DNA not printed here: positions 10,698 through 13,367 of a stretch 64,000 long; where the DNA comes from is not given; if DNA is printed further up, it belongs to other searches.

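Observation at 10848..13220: One ORF fuses a PlsC acyltransferase, a ~250-aa polyacidic linker, a TM helix and a VanY-like domain with degenerate catalytic motifs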

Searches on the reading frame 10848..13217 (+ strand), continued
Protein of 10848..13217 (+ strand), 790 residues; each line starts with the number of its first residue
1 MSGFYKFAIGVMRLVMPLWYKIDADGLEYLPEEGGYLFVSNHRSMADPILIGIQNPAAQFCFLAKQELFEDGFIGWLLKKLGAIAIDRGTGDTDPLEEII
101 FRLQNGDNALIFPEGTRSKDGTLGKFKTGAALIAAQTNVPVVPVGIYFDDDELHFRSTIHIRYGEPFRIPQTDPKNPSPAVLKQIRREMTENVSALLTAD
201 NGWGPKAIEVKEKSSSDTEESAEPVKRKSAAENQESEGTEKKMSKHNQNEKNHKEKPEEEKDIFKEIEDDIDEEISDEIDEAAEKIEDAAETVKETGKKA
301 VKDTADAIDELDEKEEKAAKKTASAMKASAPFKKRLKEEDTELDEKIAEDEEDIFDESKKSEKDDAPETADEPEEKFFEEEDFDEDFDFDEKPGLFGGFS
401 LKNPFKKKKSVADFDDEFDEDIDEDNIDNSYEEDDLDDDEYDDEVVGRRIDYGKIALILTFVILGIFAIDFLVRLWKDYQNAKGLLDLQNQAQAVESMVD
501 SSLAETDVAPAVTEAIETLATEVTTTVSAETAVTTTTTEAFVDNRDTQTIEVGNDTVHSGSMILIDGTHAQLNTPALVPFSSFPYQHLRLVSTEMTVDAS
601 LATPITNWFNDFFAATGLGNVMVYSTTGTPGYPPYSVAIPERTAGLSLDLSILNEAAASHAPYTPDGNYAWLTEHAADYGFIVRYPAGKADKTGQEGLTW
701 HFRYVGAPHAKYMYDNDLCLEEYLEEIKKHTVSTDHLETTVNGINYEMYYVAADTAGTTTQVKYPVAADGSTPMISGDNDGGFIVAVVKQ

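Call 15: find_encoding_contigs(protein=P0035, flank=8000, max_places=2)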
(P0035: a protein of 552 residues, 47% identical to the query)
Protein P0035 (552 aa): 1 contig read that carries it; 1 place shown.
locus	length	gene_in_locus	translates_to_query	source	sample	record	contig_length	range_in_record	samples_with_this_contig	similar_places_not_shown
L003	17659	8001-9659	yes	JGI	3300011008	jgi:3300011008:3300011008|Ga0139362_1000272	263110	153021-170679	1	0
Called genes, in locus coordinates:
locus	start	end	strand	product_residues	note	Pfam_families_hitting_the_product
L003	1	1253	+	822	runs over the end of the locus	-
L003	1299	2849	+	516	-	PF01266:DAO (weak), PF01593:Amino_oxidase, PF01946:Thi4 (faint), PF03486:HI0933_like (faint), PF04820:Trp_halogenase (faint), PF07992:Pyr_redox_2 (faint), PF13450:NAD_binding_8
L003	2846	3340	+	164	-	PF04138:GtrA_DPMS_TM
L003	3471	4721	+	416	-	PF13167:GTP-bdg_N, PF16360:GTP-bdg_M, PF00009:GTP_EFTU (faint), PF01926:MMR_HSR1, PF02421:FeoB_N (weak)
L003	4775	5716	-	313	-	PF00753:Lactamase_B, PF12706:Lactamase_B_2 (weak)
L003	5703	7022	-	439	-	PF02885:Glycos_trans_3N, PF00591:Glycos_transf_3, PF07831:PYNP_C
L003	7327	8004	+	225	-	PF02224:Cytidylate_kin, PF13189:Cytidylate_kin2, PF13238:AAA_18 (weak), PF13521:AAA_28 (faint), PF13671:AAA_33 (weak), PF13207:AAA_17 (weak)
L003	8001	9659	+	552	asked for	PF01553:Acyltransferase, PF02557:VanY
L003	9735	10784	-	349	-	PF02517:Rce1-like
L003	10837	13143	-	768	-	-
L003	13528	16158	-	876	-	PF00690:Cation_ATPase_N, PF00122:E1-E2_ATPase, PF00702:Hydrolase, PF13246:Cation_ATPase, PF00689:Cation_ATPase_C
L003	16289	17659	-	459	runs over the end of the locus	-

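Call 47: find_encoding_contigs(protein=P0037, flank=5000, max_places=2)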
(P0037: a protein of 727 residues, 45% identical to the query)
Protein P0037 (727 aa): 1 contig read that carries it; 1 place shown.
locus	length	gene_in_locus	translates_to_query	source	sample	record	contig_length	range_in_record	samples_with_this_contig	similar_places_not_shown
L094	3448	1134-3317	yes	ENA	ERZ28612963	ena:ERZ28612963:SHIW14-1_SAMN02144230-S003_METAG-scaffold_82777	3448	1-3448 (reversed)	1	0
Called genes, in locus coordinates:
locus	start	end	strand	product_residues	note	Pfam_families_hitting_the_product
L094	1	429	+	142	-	?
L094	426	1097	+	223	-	PF01553:Acyltransferase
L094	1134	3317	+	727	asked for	PF02557:VanY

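Call 48: find_encoding_contigs(protein=P0038, flank=5000, max_places=2)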
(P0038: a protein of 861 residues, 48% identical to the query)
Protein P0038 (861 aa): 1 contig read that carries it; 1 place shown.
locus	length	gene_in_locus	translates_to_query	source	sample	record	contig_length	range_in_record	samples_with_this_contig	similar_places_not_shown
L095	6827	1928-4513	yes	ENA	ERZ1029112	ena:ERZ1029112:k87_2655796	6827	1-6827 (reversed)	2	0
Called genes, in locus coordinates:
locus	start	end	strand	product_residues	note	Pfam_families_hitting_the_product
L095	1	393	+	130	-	?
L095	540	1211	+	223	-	PF02224:Cytidylate_kin, PF13189:Cytidylate_kin2, PF13238:AAA_18 (weak)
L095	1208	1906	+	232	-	PF01553:Acyltransferase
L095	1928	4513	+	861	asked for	PF02557:VanY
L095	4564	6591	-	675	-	PF04023:FeoA, PF01926:MMR_HSR1, PF02421:FeoB_N, PF07670:Gate, PF07664:FeoB_C, PF07670:Gate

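Call 55: find_encoding_contigs(protein=P0021, flank=4000, max_places=1)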
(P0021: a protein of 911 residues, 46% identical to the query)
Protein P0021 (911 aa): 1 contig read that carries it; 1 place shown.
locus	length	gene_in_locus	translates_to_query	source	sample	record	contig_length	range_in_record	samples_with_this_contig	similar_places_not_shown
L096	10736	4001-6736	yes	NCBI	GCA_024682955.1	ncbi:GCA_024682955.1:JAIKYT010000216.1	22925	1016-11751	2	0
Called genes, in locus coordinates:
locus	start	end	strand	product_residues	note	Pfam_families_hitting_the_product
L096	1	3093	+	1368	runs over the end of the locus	PF13306:LRR_5, PF20623:Sgo0707_N2 (faint), PF00404:Dockerin_1 (weak)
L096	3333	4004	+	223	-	PF02224:Cytidylate_kin, PF13189:Cytidylate_kin2, PF13238:AAA_18 (weak), PF13671:AAA_33 (weak), PF13207:AAA_17 (weak)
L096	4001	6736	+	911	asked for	PF01553:Acyltransferase, PF02557:VanY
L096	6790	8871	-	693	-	PF04023:FeoA, PF03193:RsgA_GTPase (faint), PF01926:MMR_HSR1, PF02421:FeoB_N, PF07670:Gate, PF07664:FeoB_C, PF07670:Gate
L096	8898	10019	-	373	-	PF00278:Orn_DAP_Arg_deC (weak)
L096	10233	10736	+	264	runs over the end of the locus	PF01520:Amidase_3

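Call 68: predict_structure(alignment_id=A1)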
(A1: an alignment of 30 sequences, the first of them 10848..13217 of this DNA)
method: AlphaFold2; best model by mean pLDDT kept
length: 790 residues; sequences in the alignment: 30
mean_pLDDT: 58.6   pTM: 0.39
mean pLDDT of the five models: 58.6, 56.6, 55.4, 54.2, 54.1
residues with pLDDT >= 90: 154; 70-90: 140; 50-70: 122; < 50: 374
segments of 3 or more residues with pLDDT < 50: 1-6, 43-75, 80-93, 113-121, 200-264, 268-312, 319-451, 483-539
pLDDT, mean of each block of 10 residues (from residue 1): 46 54 69 66 44 35 38 48 40 52 62 47 56 71 72 61 79 73 78 68 28 26 28 26 30 35 47 45 39 34 42 48 35 35 39 33 29 31 30 31 35 36 37 33 34 52 56 61 39 28 28 27 27 33 78 91 90 90 87 90 93 90 87 85 93 76 89 95 95 92 96 97 96 91 92 89 85 91 90
secondary structure, 60 per line:
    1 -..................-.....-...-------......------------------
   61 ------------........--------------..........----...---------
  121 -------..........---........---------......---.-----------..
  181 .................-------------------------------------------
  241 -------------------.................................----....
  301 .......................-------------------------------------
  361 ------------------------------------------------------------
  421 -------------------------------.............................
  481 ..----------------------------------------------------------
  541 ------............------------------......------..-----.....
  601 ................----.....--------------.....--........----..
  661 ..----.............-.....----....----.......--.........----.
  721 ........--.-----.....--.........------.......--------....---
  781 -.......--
elements in order (helices of 4 or more, strands of 3 or more residues): H2-19 E21-25 E37-42 H73-80 H95-104 E109-111 H128-137 E141-148 E158-163 H179-197 H260-292 H297-323 H452-482 E547-553 H554-558 E577-579 E596-598 H599-616 E621-625 H640-644 E647-654 E659-662 H667-679 E681-685 H690-693 E698-704 H707-715 H720-728 E737-741 E744-752 E759-765 E774-777 E782-788
